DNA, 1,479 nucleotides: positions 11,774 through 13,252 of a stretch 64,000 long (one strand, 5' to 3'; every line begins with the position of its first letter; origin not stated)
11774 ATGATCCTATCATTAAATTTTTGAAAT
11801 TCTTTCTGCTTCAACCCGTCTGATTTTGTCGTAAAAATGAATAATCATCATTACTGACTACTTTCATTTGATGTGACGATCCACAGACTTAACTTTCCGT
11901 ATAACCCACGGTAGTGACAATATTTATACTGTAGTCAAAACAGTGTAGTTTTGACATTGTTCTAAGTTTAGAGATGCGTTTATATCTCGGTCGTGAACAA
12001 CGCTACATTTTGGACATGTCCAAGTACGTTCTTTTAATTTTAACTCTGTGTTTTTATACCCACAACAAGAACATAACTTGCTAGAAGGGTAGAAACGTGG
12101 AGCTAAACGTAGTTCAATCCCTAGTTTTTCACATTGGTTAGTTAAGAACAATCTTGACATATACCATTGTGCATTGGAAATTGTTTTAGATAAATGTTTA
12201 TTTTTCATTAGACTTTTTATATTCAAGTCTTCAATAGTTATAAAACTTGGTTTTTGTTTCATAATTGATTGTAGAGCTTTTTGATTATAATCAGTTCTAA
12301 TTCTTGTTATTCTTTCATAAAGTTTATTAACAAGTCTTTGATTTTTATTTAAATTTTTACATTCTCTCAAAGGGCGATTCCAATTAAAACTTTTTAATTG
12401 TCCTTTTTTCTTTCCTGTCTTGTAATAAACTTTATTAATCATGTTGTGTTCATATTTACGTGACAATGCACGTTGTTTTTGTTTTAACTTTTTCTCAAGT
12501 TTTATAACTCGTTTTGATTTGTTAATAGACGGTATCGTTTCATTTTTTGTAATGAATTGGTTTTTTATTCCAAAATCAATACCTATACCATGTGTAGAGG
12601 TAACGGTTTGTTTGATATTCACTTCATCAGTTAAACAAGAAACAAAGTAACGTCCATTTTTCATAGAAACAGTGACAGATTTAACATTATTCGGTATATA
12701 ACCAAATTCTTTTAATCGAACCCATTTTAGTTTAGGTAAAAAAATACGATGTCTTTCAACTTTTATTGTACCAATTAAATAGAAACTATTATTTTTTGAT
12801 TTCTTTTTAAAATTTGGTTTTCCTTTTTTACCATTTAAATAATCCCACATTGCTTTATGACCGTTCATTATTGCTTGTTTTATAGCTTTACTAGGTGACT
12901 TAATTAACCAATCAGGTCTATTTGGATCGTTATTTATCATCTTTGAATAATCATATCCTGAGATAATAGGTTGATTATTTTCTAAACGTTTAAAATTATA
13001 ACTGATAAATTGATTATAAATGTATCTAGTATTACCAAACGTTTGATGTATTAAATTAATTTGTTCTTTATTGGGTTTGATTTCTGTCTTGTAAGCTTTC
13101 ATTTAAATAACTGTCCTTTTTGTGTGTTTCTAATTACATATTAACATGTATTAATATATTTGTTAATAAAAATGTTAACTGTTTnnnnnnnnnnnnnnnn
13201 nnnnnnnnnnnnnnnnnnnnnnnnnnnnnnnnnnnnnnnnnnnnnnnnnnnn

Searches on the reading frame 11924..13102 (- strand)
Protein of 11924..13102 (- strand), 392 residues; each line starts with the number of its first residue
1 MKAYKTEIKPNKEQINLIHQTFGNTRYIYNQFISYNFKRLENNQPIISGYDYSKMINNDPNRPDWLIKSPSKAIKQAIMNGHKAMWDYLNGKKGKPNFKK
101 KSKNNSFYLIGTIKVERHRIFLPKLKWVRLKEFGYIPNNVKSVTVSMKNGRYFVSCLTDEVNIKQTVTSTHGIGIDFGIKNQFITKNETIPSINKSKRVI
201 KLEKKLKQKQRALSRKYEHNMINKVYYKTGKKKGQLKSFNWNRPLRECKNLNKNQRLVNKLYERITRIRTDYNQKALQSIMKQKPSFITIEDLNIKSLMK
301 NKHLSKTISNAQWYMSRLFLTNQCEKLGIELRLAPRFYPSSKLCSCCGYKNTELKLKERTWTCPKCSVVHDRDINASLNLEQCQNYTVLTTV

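Call 28: search_protein_families(library=pfam, proteins=[window:11924-13102:-], max_evalue=0.001)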
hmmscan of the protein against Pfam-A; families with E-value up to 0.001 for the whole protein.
window:11924-13102:- (392 aa): 3 families
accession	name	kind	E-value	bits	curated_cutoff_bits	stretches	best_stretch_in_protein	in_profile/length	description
PF07282.18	Cas12f1-like_TNB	-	1.5e-19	70.3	26.3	1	313-380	1-60/60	Cas12f1-like, TNB domain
PF12323.14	HTH_OrfB_IS605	-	2.2e-11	43.5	21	1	2-43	4-45/47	Helix-turn-helix domain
PF01385.25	OrfB_IS605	-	5.9e-10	39.8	30.5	1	163-301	9-119/120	Probable transposase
